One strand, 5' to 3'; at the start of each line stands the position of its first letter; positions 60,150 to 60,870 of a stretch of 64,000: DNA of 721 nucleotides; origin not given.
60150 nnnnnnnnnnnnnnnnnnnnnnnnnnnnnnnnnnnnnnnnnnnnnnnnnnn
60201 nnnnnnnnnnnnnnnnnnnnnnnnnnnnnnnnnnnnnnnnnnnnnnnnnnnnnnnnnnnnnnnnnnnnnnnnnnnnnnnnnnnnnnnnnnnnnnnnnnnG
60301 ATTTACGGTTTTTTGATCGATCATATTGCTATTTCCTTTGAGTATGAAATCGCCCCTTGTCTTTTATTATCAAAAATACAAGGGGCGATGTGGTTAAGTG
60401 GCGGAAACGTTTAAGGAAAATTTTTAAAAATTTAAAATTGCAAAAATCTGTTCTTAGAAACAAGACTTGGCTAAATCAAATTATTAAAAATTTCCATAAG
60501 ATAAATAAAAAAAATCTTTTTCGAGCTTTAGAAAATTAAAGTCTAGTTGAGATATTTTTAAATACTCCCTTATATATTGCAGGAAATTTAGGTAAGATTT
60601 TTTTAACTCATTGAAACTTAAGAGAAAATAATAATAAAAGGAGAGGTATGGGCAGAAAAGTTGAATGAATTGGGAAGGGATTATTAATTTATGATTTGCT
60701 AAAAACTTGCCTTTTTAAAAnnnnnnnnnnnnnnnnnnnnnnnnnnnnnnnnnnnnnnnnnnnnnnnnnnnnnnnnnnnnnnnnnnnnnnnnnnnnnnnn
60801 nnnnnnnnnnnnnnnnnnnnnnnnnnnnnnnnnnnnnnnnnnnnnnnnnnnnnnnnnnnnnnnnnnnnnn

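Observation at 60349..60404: Repeated cis-element (stable hairpin followed by a GTGG(C/T)GG box) at every fibre-family locus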

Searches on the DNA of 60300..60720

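Call 60: search_rna_families(source=window, start=60300, end=60720, threshold=evalue, max_evalue=1)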
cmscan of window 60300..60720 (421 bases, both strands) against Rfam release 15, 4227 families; matches with E-value up to 1: 1.
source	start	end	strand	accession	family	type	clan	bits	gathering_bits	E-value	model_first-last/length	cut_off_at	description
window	60347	60391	+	RF03995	mir-7957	Gene; miRNA;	-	22.3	76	0.081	1-59/59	no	mir-7957 microRNA precursor family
